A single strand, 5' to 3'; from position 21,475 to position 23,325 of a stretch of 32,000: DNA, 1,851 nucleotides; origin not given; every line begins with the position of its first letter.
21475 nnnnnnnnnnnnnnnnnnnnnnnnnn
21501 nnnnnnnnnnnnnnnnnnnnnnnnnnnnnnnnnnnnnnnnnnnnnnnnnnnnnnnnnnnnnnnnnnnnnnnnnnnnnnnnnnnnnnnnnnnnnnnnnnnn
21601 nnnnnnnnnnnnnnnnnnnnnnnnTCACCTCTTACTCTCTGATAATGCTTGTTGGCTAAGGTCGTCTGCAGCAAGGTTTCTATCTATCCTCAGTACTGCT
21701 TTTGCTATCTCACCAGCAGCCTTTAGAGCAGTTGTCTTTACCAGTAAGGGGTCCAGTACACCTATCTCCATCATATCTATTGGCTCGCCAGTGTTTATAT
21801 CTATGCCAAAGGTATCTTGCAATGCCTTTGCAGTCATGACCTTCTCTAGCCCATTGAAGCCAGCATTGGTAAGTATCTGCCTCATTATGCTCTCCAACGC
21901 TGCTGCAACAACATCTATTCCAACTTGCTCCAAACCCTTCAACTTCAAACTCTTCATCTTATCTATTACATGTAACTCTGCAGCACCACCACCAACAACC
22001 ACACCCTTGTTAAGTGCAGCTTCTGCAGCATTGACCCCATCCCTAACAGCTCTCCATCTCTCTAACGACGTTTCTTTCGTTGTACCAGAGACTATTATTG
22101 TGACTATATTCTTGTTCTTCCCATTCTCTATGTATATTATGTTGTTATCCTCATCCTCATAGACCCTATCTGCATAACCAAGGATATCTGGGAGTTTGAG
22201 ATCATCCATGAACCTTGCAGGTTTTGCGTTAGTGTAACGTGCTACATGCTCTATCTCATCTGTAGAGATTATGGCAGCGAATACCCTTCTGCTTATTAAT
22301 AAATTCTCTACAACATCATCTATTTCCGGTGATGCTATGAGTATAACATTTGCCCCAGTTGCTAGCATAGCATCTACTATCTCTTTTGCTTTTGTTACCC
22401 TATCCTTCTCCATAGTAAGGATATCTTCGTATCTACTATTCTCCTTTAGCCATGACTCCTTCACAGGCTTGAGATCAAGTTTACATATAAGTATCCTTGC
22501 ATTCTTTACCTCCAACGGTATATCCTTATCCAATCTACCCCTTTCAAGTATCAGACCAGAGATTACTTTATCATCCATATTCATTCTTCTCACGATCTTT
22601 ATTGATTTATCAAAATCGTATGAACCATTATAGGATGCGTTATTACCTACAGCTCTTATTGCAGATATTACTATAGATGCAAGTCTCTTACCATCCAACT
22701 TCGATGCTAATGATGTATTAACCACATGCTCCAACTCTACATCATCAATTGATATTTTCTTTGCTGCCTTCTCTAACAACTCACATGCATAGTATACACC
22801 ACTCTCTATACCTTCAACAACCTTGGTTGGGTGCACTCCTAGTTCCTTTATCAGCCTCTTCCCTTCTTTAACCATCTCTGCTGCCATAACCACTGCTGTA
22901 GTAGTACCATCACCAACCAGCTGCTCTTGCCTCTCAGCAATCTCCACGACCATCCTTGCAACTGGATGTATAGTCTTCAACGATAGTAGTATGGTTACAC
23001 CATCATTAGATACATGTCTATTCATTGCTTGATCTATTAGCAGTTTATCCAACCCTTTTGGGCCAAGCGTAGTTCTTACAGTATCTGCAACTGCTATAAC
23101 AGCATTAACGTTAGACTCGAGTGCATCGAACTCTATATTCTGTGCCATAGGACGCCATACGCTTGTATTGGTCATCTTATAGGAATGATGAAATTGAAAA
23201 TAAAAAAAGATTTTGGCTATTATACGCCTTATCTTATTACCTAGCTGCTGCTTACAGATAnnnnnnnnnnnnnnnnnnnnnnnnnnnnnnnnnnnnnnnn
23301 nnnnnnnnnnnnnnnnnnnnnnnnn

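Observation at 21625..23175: Divergent thermosome-like chaperonin is the first gene of the urease accessory operon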

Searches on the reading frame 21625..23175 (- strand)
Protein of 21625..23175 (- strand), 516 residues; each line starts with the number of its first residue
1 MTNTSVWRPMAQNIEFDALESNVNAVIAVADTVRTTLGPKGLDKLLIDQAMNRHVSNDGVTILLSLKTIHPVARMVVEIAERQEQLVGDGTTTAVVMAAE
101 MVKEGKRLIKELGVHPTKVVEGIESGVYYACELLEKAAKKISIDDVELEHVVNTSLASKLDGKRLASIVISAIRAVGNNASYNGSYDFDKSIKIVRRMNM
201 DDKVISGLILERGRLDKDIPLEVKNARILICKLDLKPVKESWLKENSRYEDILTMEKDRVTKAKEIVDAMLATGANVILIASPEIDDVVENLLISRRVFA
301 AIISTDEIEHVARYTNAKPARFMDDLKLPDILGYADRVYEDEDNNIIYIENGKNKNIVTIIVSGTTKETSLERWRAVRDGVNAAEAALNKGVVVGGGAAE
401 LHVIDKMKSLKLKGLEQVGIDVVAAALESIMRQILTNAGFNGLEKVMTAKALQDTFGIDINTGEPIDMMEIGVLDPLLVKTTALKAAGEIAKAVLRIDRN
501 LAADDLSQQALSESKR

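Call 5: search_protein_families(library=pfam, proteins=[window:21625-23175:-])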
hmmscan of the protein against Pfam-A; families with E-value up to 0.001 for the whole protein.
window:21625-23175:- (516 aa): 1 family
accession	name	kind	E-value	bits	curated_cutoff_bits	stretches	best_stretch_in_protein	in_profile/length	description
PF00118.29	Cpn60_TCP1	-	5e-106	355.7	34.3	1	29-499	1-484/490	TCP-1/cpn60 chaperonin family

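Call 6: search_protein_families(library=ncbifam, proteins=[window:21625-23175:-], max_evalue=0.01)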
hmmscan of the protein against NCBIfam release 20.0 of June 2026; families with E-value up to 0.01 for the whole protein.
window:21625-23175:- (516 aa): 19 families
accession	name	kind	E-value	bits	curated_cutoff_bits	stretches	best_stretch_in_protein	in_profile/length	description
TIGR02339.1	thermosome_arch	subfamily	2.4e-93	313.7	671.1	1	15-503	14-520/521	thermosome subunit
NF041082.2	thermosome_alpha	equivalog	1.1e-92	311.6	450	1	16-503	16-518/519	thermosome subunit alpha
NF041083.2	thermosome_beta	equivalog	1.3e-89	301.6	400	1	16-503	16-519/520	thermosome subunit beta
TIGR02340.1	chap_CCT_alpha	equivalog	1.7e-66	225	800.2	1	18-503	13-529/536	T-complex protein 1 subunit alpha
TIGR02343.1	chap_CCT_epsi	equivalog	6.3e-66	223.1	710.5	1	16-499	26-527/532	T-complex protein 1 subunit epsilon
TIGR02347.1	chap_CCT_zeta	equivalog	2.4e-61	207.9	587.15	1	17-503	16-525/531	T-complex protein 1 subunit zeta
TIGR02342.1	chap_CCT_delta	equivalog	4.1e-60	203.8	695.35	1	18-499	10-512/517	T-complex protein 1 subunit delta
TIGR02345.1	chap_CCT_eta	equivalog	1.2e-59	202.1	669.2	1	19-502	20-519/523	T-complex protein 1 subunit eta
TIGR02346.1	chap_CCT_theta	equivalog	3.6e-54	184.1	455.9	1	17-500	18-516/531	T-complex protein 1 subunit theta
TIGR02344.1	chap_CCT_gamma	equivalog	2.3e-53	181.5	553.45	1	20-499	19-518/526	T-complex protein 1 subunit gamma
NF009487.0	PRK12849.1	subfamily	6.5e-50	169.9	352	2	357-500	375-519/543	chaperonin GroEL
NF009488.0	PRK12850.1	subfamily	7.1e-49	166.7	475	2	357-503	375-523/544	chaperonin GroEL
TIGR02341.1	chap_CCT_beta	equivalog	1.4e-45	155.9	522.15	1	19-503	17-514/519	T-complex protein 1 subunit beta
NF000592.1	PRK00013.1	subfamily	1.7e-44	152.2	397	2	358-498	374-517/524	chaperonin GroEL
TIGR02348.1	GroEL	equivalog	3.1e-44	151.4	582.1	2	18-240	10-230/526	chaperonin GroEL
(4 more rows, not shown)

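Call 13: find_homologous_proteins(query=window:21625-23175:-, max_evalue=1e-20)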
Query window:21625-23175:- (516 aa): 2267 proteins with E <= 1e-20 among 8000 candidates; the best 120 are listed.
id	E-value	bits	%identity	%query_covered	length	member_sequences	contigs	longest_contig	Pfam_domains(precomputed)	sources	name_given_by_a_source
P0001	0.0e+0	1050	96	100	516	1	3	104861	PF00118.30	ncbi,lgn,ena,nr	ncbi:60 kDa chaperonin [archaeon HR04]|nr:60 kDa chaperonin [archaeon HR04]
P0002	0.0e+0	1045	95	100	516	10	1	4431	PF00118.30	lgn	-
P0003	0.0e+0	1012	91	100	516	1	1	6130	PF00118.30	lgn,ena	-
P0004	3.1e-288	974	87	100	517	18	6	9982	PF00118.30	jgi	jgi:chaperonin GroEL (HSP60 family)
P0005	1.2e-286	969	90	98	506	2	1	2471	PF00118.30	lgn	-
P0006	2.9e-281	951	87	98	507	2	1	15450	PF00118.30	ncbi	-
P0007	3.7e-279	944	86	98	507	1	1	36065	PF00118.30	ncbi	-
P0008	5.9e-259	878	77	100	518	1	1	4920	PF00118.30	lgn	-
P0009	1.2e-258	877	77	100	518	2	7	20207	PF00118.30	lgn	-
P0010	2.2e-258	876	76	100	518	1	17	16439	PF00118.30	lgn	-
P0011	2.7e-258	876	77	100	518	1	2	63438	PF00118.30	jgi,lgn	jgi:chaperonin GroEL (HSP60 family)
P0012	5.8e-257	871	77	99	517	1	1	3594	PF00118.30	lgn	-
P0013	6.6e-255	864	76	100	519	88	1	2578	PF00118.30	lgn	-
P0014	9.4e-254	861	76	100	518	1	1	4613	PF00118.30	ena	-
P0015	2.1e-253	859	76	100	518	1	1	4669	PF00118.30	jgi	jgi:archaeal chaperonin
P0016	4.1e-253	858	76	100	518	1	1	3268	PF00118.30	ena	-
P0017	1.4e-252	857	76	100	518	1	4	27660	PF00118.30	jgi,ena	jgi:archaeal chaperonin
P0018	1.7e-252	856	76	100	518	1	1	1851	PF00118.30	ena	-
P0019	1.9e-252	856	76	100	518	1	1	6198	PF00118.30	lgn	-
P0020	1.9e-252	856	76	100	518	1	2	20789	PF00118.30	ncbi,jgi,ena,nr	ncbi:MAG: hypothetical protein JO327_11970 [Nitrososphaeraceae archaeon]|nr:hypothetical protein [Ni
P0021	6.5e-252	854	76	100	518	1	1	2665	PF00118.30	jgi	jgi:archaeal chaperonin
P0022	6.9e-252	854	75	100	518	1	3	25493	PF00118.30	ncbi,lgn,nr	ncbi:MAG TPA: TCP-1/cpn60 chaperonin family protein [Nitrososphaera sp.]|nr:TCP-1/cpn60 chaperonin f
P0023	8.1e-252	854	75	100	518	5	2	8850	PF00118.30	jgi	jgi:chaperonin GroEL (HSP60 family)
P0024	2.5e-251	853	76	100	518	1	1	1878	PF00118.30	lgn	-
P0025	3.3e-251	852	76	100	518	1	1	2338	PF00118.30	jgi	jgi:archaeal chaperonin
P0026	8.3e-251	851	75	100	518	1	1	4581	PF00118.30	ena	-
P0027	1.0e-250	851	76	100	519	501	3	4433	PF00118.30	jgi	jgi:chaperonin GroEL (HSP60 family)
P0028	6.6e-250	848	75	100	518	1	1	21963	PF00118.30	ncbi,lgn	-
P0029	7.2e-250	848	75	100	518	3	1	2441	PF00118.30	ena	-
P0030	7.4e-250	848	75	100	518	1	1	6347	PF00118.30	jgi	-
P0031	9.7e-250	847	75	100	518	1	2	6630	PF00118.30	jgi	jgi:chaperonin GroEL (HSP60 family)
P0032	1.0e-249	847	75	100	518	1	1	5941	PF00118.30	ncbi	-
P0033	1.1e-249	847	76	100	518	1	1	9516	PF00118.30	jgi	jgi:chaperonin GroEL (HSP60 family)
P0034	1.2e-249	847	75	100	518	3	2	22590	PF00118.30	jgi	jgi:archaeal chaperonin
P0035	1.2e-249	847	75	100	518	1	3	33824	PF00118.30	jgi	jgi:archaeal chaperonin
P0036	1.3e-249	847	75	100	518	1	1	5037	PF00118.30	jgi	jgi:chaperonin GroEL (HSP60 family)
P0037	1.6e-249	847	75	100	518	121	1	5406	PF00118.30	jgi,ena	-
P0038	2.2e-249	846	74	100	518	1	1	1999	PF00118.30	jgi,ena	-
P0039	2.4e-249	846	74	100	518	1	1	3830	PF00118.30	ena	-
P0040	2.6e-249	846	74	100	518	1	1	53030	PF00118.30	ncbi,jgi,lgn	jgi:chaperonin GroEL (HSP60 family)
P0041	3.1e-249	846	74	100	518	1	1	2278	PF00118.30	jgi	jgi:archaeal chaperonin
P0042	3.2e-249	846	74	100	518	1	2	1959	PF00118.30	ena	-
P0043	3.4e-249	846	74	100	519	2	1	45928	PF00118.30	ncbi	-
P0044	4.2e-249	845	75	100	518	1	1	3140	PF00118.30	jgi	-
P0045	4.5e-249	845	75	100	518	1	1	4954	PF00118.30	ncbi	ncbi:MAG: TCP-1/cpn60 chaperonin family protein [Candidatus Nitrosopolaris sp.]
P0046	4.9e-249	845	74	100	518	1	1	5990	PF00118.30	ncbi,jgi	-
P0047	5.0e-249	845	75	100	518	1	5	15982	PF00118.30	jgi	jgi:archaeal chaperonin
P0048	5.1e-249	845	74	100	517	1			PF00118.30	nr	nr:hypothetical protein [Thermoproteota archaeon]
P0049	5.7e-249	845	74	100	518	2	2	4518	PF00118.30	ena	-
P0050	5.8e-249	845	75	100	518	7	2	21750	PF00118.30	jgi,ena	jgi:chaperonin GroEL (HSP60 family)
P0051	6.5e-249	845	74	100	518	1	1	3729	PF00118.30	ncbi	-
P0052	6.5e-249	845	75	100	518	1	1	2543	PF00118.30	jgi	jgi:chaperonin GroEL (HSP60 family)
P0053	6.7e-249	845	75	100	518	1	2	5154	PF00118.30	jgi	jgi:chaperonin GroEL (HSP60 family)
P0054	7.4e-249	844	74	100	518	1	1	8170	PF00118.30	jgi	jgi:chaperonin GroEL (HSP60 family)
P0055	9.0e-249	844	74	100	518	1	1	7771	PF00118.30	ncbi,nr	ncbi:MAG: hypothetical protein FIO03_01500 [Nitrosopumilales archaeon]|nr:hypothetical protein [Nitr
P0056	1.0e-248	844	74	100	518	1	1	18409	PF00118.30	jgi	jgi:archaeal chaperonin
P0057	1.1e-248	844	74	100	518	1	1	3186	PF00118.30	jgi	jgi:archaeal chaperonin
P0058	1.3e-248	844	74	100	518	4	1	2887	PF00118.30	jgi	-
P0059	1.5e-248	843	74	100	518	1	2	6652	PF00118.30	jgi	jgi:chaperonin GroEL (HSP60 family)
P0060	1.8e-248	843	74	100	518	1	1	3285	PF00118.30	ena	-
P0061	2.0e-248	843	74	100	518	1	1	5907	PF00118.30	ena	-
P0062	2.0e-248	843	74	100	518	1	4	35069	PF00118.30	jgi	jgi:archaeal chaperonin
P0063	2.1e-248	843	74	100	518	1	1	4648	PF00118.30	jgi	jgi:chaperonin GroEL (HSP60 family)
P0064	2.1e-248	843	75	100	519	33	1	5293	PF00118.30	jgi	-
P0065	2.6e-248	843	74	100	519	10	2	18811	PF00118.30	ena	-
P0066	2.7e-248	843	74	100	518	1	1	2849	PF00118.30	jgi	-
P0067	2.7e-248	843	74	100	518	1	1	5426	PF00118.30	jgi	jgi:chaperonin GroEL (HSP60 family)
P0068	2.8e-248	843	74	100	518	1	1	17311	PF00118.30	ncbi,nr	ncbi:MAG: hypothetical protein FIO02_02420 [Nitrosopumilales archaeon]|nr:hypothetical protein [Nitr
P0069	2.8e-248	843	74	100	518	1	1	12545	PF00118.30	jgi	-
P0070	3.6e-248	842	74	100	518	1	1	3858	PF00118.30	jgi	jgi:archaeal chaperonin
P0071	3.8e-248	842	74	100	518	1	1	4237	PF00118.30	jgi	jgi:archaeal chaperonin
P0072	3.8e-248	842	74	100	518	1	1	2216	PF00118.30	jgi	jgi:chaperonin GroEL (HSP60 family)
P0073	4.0e-248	842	74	100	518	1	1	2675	PF00118.30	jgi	-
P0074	4.1e-248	842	74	100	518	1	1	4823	PF00118.30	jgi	jgi:chaperonin GroEL (HSP60 family)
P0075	4.4e-248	842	74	100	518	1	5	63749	PF00118.30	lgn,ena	-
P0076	4.6e-248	842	74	100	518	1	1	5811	PF00118.30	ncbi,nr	ncbi:MAG: hypothetical protein E6K60_04185 [Nitrospirae bacterium]|nr:MAG: hypothetical protein E6K6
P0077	6.4e-248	841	74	100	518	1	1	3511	PF00118.30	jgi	jgi:chaperonin GroEL (HSP60 family)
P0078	7.1e-248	841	74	100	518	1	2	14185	PF00118.30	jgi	jgi:chaperonin GroEL (HSP60 family)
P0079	7.6e-248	841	75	100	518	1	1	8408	PF00118.30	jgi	jgi:chaperonin GroEL (HSP60 family)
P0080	8.8e-248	841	74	100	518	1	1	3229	PF00118.30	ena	-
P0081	1.1e-247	841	74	100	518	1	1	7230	PF00118.30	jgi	-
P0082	1.2e-247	840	74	100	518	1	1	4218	PF00118.30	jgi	jgi:archaeal chaperonin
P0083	1.3e-247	840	74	100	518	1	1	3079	PF00118.30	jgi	jgi:chaperonin GroEL (HSP60 family)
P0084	1.6e-247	840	74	100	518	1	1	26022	PF00118.30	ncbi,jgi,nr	ncbi:MAG: hypothetical protein DLM72_15590 [Candidatus Nitrosopolaris wilkensis]|nr:MAG: hypothetica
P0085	1.6e-247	840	75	100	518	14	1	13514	PF00118.30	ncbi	-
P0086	1.8e-247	840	74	100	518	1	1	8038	PF00118.30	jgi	jgi:chaperonin GroEL (HSP60 family)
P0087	2.2e-247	840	74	100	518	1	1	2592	PF00118.30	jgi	jgi:chaperonin GroEL (HSP60 family)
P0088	2.4e-247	839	74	100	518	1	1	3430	PF00118.30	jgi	jgi:chaperonin GroEL (HSP60 family)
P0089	2.5e-247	839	74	100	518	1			PF00118.30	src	-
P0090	2.6e-247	839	74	100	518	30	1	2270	PF00118.30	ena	-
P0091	2.8e-247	839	74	100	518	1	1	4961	PF00118.30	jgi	-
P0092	3.0e-247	839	74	100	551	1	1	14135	PF00118.30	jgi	-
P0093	3.4e-247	839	74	100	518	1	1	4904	PF00118.30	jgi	jgi:chaperonin GroEL (HSP60 family)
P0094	3.7e-247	839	76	98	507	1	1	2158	PF00118.30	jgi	jgi:chaperonin GroEL (HSP60 family)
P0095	4.3e-247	839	76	98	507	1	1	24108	PF00118.30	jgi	jgi:chaperonin GroEL (HSP60 family)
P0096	4.4e-247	839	74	100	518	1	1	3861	PF00118.30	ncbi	-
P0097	5.2e-247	838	76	98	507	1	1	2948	PF00118.30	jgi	jgi:chaperonin GroEL (HSP60 family)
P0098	5.5e-247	838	73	100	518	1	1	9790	PF00118.30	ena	-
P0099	6.6e-247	838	74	100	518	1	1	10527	PF00118.30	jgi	-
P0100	7.1e-247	838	75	100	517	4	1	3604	PF00118.30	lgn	-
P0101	8.6e-247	838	75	98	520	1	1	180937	PF00118.30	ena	-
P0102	1.0e-246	837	74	100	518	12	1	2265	PF00118.30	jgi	jgi:archaeal chaperonin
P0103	1.0e-246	837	74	100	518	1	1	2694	PF00118.30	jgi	jgi:chaperonin GroEL (HSP60 family)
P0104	1.0e-246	837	74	100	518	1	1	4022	PF00118.30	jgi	jgi:chaperonin GroEL (HSP60 family)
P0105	1.1e-246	837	73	100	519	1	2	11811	PF00118.30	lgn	-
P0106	1.1e-246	837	75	100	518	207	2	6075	PF00118.30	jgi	jgi:archaeal chaperonin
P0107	1.3e-246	837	75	100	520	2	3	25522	PF00118.30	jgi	jgi:archaeal chaperonin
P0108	1.4e-246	837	74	100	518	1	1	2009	PF00118.30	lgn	-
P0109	1.7e-246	837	73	100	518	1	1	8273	PF00118.30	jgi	jgi:chaperonin GroEL (HSP60 family)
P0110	1.9e-246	836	74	100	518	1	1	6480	PF00118.30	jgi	-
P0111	1.9e-246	836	74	100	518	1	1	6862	PF00118.30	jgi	-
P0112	2.0e-246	836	76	98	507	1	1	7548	PF00118.30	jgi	jgi:archaeal chaperonin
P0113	2.1e-246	836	73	100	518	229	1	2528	PF00118.30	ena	-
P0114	2.2e-246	836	76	98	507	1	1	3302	PF00118.30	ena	-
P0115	2.4e-246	836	74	100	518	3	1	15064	PF00118.30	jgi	jgi:chaperonin GroEL (HSP60 family)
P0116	2.5e-246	836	74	100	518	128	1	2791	PF00118.30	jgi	-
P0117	3.1e-246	836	74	100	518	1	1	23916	PF00118.30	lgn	-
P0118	3.3e-246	836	74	100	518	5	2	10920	PF00118.30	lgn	-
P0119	3.9e-246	835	74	100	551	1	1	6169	PF00118.30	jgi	-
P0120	4.5e-246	835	73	100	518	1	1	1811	PF00118.30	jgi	jgi:archaeal chaperonin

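Call 15: find_related_loci(query=window:21625-23175:-, collection=genome_contigs, flank=10000)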
Query window:21625-23175:- (516 aa) in genome_contigs; peptide patterns used: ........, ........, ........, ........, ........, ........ (x = any residue, [..] = any of these).
307 stretches matched a pattern; 3 encode a relative of the query (tblastn E <= 1e-3); 3 distinct loci.
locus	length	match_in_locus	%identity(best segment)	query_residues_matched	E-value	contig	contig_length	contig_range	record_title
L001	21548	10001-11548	96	1-516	0e+0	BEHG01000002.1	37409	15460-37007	Archaeon HR04 DNA, contig: NODE_372_2, isolate: HRbin04, whole genome shotgun sequence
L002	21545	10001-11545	90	1-516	0e+0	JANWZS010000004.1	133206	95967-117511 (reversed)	MAG: Candidatus Nitrosocaldus sp. isolate SKYG19 NODE_4_length_133206_cov_4.938871, whole genome shotgun sequence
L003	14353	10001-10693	83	217-447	3e-128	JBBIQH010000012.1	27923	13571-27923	MAG: Nitrososphaerales archaeon isolate QH2S170213_bin_321 NODE_1377_length_27923_cov_4.99572, whole genome shotgun sequ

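Call 17: find_related_loci(query=A1, collection=metagenome_contigs, flank=10000)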
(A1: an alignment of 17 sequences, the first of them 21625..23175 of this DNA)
Query A1 (516 aa) in metagenome_contigs; peptide patterns used: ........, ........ (x = any residue, [..] = any of these).
599 stretches matched a pattern (row limit reached: there are more); 559 encode a relative of the query (tblastn E <= 1e-3); the best 80 are kept; 80 distinct loci.
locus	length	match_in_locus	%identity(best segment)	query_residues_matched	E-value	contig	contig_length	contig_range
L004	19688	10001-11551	87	1-516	0e+0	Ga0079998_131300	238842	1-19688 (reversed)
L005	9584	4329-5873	76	3-516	0e+0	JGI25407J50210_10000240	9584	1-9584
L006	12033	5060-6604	76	3-516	0e+0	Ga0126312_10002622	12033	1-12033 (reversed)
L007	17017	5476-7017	75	3-516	0e+0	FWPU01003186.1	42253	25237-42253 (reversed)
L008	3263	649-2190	76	3-516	0e+0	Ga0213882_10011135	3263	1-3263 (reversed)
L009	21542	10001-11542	75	3-516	0e+0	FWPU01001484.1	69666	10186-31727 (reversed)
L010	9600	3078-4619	75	3-516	0e+0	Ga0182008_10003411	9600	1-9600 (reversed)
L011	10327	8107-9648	75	3-516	0e+0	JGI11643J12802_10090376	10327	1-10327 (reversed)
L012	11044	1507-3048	75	3-516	0e+0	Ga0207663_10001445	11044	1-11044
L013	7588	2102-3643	75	3-516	0e+0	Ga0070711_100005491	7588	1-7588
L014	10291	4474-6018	75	2-516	0e+0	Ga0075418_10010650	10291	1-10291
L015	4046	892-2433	75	3-516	0e+0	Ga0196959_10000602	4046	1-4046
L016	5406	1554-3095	75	3-516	0e+0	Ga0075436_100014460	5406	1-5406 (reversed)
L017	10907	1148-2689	75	3-516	0e+0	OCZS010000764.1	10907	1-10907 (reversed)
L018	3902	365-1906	75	3-516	0e+0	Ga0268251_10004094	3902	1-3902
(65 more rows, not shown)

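Call 19: search_protein_representatives(protein=window:21625-23175:-)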
Query: 516 residues. Proteins with E-value up to 0.001 (for the whole library): 13024; up to 1e-10: 4711; up to 1e-30: 436. The best 150 are listed.
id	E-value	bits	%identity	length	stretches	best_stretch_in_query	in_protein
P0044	1.3e-249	845.2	75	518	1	3-516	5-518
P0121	5.6e-149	513.5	64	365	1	153-516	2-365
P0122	4.4e-127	441.3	45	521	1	10-504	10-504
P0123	2.9e-121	422.1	72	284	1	3-270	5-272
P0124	2.0e-99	350.1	31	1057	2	16-509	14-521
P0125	2.2e-83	297.3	37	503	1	14-509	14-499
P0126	7.6e-70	252.6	27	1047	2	17-465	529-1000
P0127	2.4e-69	250.9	36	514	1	15-498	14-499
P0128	1.4e-68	248.4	36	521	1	16-501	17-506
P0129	3.4e-65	237.2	34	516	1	17-506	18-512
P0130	8.2e-64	232.7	32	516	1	16-505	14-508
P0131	2.0e-63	231.4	35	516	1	13-499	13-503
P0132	2.8e-63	230.9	34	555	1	17-504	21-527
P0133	4.0e-63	230.4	34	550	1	16-513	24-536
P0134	8.9e-63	229.3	35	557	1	16-507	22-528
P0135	1.6e-61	225.1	35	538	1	16-504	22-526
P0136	4.3e-61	223.7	34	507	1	19-498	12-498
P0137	1.5e-60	222.0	33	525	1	11-502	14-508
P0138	1.8e-60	221.7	36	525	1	16-499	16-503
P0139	2.0e-60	221.6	32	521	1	14-500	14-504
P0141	3.2e-59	217.6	33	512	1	15-499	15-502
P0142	5.7e-59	216.7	33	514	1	18-501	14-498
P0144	3.5e-58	214.1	34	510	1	14-501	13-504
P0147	2.1e-57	211.6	35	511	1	16-499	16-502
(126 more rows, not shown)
